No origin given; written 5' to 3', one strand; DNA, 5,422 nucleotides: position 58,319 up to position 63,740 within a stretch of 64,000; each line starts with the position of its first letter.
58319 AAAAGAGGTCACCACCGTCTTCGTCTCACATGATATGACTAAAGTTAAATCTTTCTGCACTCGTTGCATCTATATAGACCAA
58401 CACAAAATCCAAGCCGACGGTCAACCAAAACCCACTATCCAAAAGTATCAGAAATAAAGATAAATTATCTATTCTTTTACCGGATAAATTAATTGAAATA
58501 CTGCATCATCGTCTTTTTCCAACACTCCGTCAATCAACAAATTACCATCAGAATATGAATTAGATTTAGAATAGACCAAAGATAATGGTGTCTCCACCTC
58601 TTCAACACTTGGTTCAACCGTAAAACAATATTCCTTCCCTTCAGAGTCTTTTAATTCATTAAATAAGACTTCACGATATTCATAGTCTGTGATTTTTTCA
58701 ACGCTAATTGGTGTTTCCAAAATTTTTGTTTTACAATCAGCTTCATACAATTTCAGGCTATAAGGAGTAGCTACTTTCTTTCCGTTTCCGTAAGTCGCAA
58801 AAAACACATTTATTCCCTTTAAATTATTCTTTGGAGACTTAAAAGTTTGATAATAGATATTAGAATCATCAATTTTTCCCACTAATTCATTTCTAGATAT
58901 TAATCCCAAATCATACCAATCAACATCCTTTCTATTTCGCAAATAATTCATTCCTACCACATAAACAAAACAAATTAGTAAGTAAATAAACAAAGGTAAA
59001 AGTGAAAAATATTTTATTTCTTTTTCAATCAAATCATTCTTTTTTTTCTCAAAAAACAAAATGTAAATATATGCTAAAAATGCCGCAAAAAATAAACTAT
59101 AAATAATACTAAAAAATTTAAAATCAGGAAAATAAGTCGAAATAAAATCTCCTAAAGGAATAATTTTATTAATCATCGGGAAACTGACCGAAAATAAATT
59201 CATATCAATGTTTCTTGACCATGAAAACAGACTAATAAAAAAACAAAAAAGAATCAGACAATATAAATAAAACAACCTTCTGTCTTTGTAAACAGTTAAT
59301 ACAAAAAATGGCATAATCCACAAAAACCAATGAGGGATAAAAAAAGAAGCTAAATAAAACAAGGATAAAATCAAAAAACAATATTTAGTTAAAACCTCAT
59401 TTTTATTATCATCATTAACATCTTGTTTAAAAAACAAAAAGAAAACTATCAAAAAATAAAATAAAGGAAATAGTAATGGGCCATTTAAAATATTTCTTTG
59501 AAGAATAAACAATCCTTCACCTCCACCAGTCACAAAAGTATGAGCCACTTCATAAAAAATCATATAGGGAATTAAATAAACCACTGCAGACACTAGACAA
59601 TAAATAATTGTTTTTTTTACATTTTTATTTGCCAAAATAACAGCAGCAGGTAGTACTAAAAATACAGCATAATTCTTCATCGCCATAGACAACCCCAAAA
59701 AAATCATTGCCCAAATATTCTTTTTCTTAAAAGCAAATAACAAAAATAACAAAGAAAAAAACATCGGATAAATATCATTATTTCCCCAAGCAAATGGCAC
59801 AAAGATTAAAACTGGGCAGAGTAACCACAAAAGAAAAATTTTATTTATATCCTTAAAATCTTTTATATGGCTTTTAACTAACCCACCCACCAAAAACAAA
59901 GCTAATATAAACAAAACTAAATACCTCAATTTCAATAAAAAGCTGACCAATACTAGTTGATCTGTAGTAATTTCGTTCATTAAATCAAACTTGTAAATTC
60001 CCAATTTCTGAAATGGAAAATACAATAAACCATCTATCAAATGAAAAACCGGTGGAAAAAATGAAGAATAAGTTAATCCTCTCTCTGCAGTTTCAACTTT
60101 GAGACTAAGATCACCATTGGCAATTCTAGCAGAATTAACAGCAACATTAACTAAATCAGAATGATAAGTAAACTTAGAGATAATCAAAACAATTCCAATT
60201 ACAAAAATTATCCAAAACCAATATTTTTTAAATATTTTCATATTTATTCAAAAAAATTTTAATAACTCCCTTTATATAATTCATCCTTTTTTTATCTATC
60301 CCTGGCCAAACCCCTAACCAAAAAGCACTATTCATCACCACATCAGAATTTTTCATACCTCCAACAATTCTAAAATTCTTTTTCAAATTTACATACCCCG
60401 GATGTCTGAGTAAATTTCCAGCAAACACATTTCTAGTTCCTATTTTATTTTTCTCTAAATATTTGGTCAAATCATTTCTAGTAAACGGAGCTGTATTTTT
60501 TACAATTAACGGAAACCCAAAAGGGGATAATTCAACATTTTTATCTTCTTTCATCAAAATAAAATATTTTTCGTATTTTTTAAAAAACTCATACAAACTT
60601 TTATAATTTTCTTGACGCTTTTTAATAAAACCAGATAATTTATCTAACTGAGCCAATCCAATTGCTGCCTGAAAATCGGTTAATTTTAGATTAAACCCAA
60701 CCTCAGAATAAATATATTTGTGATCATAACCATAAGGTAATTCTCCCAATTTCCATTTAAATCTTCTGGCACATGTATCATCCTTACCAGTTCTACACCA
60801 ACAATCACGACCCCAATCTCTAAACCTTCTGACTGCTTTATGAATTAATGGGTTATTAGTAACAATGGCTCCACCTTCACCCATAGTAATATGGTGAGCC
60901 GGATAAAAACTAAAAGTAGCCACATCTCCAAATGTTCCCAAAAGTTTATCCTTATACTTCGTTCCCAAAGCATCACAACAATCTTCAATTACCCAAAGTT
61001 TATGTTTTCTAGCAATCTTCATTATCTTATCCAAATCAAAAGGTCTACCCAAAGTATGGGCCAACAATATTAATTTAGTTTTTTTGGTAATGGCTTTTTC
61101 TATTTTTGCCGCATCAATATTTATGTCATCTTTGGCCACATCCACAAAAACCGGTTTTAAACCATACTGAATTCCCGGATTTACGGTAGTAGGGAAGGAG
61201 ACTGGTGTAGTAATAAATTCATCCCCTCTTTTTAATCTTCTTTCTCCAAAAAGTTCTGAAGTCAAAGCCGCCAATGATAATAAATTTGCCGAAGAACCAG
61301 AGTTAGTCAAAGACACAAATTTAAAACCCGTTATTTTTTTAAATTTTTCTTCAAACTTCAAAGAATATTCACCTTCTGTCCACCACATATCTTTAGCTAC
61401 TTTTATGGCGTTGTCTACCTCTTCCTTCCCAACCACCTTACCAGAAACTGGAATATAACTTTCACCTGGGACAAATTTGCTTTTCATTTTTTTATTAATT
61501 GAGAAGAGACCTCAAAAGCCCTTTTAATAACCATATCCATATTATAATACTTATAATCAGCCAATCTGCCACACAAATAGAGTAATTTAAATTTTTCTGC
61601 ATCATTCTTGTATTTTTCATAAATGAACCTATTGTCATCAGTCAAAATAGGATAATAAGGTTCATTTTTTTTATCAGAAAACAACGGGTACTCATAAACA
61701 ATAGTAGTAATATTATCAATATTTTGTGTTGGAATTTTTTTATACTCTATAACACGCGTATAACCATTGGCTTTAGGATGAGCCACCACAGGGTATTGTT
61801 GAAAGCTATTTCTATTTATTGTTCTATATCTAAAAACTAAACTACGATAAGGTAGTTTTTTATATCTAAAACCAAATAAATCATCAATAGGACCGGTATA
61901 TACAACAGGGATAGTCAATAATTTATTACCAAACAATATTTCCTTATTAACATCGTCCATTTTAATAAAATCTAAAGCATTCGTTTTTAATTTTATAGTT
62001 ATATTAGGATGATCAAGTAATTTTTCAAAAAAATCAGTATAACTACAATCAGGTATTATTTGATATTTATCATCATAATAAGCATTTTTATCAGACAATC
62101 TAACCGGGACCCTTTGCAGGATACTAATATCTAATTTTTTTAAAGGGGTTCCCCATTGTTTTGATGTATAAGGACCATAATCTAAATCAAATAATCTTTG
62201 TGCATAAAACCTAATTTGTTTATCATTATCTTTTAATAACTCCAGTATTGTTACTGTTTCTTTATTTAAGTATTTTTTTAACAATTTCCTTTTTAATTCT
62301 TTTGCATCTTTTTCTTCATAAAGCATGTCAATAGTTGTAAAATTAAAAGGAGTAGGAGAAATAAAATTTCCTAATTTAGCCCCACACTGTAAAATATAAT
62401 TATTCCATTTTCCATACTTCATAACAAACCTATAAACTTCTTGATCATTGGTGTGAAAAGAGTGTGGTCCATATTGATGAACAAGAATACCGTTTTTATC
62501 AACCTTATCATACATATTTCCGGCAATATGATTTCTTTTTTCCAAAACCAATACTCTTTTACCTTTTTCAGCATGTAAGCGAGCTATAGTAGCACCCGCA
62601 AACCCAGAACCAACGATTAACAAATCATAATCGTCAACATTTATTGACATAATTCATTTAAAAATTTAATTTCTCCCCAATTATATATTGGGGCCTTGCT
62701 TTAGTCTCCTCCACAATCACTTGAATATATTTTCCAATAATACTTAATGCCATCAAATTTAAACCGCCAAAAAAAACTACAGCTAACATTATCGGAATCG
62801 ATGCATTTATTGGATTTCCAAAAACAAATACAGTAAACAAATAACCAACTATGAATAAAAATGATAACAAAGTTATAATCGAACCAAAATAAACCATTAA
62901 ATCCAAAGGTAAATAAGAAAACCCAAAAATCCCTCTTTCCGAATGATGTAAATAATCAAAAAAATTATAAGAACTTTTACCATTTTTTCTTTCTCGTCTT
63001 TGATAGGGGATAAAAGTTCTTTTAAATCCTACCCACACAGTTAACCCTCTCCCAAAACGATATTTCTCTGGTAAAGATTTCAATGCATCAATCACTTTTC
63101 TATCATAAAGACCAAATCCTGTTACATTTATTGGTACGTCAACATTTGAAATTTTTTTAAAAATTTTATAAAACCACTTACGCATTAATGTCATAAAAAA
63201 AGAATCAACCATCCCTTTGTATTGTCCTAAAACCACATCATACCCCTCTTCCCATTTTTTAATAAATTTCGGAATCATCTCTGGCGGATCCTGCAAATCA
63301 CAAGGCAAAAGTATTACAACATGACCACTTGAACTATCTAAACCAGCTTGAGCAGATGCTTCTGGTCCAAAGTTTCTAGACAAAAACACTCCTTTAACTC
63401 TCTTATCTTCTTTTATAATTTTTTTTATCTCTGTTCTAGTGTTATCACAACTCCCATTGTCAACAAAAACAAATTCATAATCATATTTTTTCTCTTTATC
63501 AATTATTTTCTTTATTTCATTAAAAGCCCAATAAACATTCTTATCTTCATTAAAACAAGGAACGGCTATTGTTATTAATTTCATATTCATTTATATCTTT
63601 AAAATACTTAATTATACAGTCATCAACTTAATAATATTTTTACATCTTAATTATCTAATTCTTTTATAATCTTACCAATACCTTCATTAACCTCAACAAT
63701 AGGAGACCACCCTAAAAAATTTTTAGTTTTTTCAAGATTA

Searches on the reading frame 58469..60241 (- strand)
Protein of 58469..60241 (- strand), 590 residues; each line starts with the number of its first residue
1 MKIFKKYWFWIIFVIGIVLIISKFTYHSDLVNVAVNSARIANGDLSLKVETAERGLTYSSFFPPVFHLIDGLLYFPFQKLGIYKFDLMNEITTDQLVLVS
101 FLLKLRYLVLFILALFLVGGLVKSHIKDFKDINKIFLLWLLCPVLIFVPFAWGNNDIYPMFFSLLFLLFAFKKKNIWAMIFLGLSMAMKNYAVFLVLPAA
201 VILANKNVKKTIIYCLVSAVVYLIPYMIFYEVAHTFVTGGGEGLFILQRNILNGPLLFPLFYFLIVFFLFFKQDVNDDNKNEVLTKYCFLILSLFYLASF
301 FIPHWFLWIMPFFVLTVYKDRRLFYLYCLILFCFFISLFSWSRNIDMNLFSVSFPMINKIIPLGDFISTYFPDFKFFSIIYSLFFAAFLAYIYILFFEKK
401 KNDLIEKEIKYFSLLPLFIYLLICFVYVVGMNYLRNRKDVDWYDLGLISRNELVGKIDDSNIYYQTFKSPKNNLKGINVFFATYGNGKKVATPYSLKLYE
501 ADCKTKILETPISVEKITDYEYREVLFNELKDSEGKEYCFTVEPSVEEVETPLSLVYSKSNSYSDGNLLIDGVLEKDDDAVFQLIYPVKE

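Call 5: search_protein_families(library=pfam, proteins=[window:58469-60241:-], max_evalue=0.01)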
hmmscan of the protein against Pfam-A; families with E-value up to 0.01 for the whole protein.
window:58469-60241:- (590 aa): 1 family
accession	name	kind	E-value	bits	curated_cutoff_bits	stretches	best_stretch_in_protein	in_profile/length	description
PF09594.16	GT87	-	3e-06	27.6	25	1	107-232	26-151/237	Glycosyltransferase family 87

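Call 65: search_protein_families(library=ncbifam, proteins=[window:58469-60241:-], max_evalue=0.00001)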
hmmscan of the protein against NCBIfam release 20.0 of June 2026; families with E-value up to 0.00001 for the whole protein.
window:58469-60241:- (590 aa): 0 families

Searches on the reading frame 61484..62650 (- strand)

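Call 23: search_protein_families(library=pfam, proteins=[window:61484-62650:-], max_evalue=0.001)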
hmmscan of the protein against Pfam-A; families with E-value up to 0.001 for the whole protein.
window:61484-62650:- (388 aa): 6 families
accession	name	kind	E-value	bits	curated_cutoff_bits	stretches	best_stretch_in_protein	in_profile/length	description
PF03275.19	GLF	-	4.2e-58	196.8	26.3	1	160-368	5-203/203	UDP-galactopyranose mutase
PF13450.12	NAD_binding_8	-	6e-19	68.5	21.9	1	12-76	1-65/68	NAD(P)-binding Rossmann-like domain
PF01266.30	DAO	-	2.8e-06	27.6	27.9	1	9-44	1-37/353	FAD dependent oxidoreductase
PF00890.30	FAD_binding_2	-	0.0002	21.1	20.4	1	9-44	1-36/414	FAD binding domain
PF12831.13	FAD_oxidored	-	0.0003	20.6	27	1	9-51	1-43/416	FAD dependent oxidoreductase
PF01593.30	Amino_oxidase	-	0.00062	19.6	19.8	1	18-80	2-62/443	Flavin containing amine oxidoreductase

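Call 65: search_protein_families(library=ncbifam, proteins=[window:61484-62650:-], max_evalue=0.00001)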
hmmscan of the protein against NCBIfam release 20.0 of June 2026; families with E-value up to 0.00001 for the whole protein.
window:61484-62650:- (388 aa): 3 families
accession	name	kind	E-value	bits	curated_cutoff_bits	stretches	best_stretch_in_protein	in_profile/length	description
TIGR00031.1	UDP-GALP_mutase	equivalog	2.9e-115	385.3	303.75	1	8-386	2-377/378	UDP-galactopyranose mutase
NF005545.0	PRK07208.1-1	equivalog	1.5e-07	30.2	451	0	7-73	7-72/504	hypothetical protein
TIGR02032.1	GG-red-SF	subfamily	1e-06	28.7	158.8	1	8-41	1-34/297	geranylgeranyl reductase family protein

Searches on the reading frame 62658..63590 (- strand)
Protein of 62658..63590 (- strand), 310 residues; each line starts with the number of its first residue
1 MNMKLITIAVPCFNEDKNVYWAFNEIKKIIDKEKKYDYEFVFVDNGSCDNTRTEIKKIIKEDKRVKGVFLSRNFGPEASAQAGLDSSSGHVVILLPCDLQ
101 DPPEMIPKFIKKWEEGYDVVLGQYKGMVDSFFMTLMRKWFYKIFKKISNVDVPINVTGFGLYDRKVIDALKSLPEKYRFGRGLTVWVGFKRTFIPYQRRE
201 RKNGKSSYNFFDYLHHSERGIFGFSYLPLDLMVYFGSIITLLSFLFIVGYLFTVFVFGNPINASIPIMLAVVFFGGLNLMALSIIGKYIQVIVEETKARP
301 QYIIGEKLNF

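Call 23: search_protein_families(library=pfam, proteins=[window:62658-63590:-], max_evalue=0.001)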
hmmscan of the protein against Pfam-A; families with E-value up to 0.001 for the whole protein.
window:62658-63590:- (310 aa): 2 families
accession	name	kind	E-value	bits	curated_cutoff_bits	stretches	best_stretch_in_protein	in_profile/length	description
PF00535.33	Glycos_transf_2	-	7.3e-25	88.3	23.3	1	7-169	1-166/168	Glycosyl transferase family 2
PF10111.15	Glyco_tranf_2_2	-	0.00012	22.1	27.3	1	12-110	5-103/276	Glycosyltransferase like family 2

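Call 33: search_protein_families(library=ncbifam, proteins=[window:62658-63590:-], max_evalue=0.001)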
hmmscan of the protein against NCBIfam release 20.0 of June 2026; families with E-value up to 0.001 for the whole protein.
window:62658-63590:- (310 aa): 10 families
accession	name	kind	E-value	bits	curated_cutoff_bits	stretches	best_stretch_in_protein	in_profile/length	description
NF047588.1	GlcsyltransPgfSStrep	equivalog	1.6e-72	244.4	500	1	6-306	3-304/308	glycosyltransferase PgfS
NF007986.1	PRK10714.1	equivalog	9.9e-39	133.2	529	1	3-305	5-309/316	undecaprenyl-phosphate 4-deoxy-4-formamido-L-arabinose transferase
TIGR03937.1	PgaC_IcaA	equivalog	4.4e-11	42.4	422.3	1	3-98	44-135/407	poly-beta-1,6-N-acetyl-D-glucosamine synthase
NF047683.1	TeichurnBiosyTuaG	equivalog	7.6e-11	42.1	400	1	4-110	6-108/252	teichuronic acid biosynthesis protein TuaG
NF050050.1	ProtGlycPglI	equivalog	5.3e-09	35.9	500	1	6-123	4-118/306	GalNAc(5)-diNAcBac-PP-undecaprenol beta-1,3-glucosyltransferase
NF041875.1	EPS_EpsD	equivalog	2.4e-07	30.5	370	1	35-141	28-133/325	exopolysaccharide biosynthesis glycosyltransferase EpsD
TIGR04242.1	nodulat_NodC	equivalog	2.8e-06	26.6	550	1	6-115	50-158/395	chitooligosaccharide synthase NodC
NF041391.1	DPhHxTase_Halo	equivalog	3.6e-05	22.9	375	1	13-147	4-126/213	dolichyl-phosphate hexose transferase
NF007482.0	PRK10073.1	equivalog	0.0003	19.9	423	1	4-111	6-108/334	glycosyltransferase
TIGR04283.1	glyco_like_mftF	equivalog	0.00031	20.4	182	1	6-125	1-108/221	TIGR04283 family arsenosugar biosynthesis glycosyltransferase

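Call 47: search_solved_structures(query=window:62658-63590:-, max_evalue=0.001)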
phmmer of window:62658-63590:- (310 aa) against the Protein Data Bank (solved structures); distinct sequences matched with E-value up to 0.001: 9.
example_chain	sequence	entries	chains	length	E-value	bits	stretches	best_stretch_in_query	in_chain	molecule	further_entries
5ekp_C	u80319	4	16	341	6.5e-68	232.7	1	6-306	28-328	Uncharacterized glycosyltransferase sll0501 | Glycosyltransferase sll0501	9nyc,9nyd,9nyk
9nye_A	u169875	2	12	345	6.8e-68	232.7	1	6-306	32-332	Glycosyltransferase sll0501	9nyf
5eke_A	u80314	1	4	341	7.3e-68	232.6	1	6-306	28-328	Uncharacterized glycosyltransferase sll0501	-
9hwj_A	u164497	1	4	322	7.5e-32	114.3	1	3-306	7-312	Undecaprenyl-phosphate 4-deoxy-4-formamido-L-arabinose transferase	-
9bhc_C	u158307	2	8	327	2.4e-29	106.1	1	3-306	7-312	Undecaprenyl-phosphate 4-deoxy-4-formamido-L-arabinose transferase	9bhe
8vxh_A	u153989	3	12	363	3.3e-29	105.6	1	3-306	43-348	Undecaprenyl-phosphate 4-deoxy-4-formamido-L-arabinose transferase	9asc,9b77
5mlz_A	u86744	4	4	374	1.2e-14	57.7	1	4-264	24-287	Dolichol monophosphate mannose synthase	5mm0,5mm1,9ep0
5hea_A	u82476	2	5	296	0.00012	24.8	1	2-98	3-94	Putative glycosyltransferase (GalT1)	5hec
6p61_A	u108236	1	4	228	0.00053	22.8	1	6-129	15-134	Glycosyltransferase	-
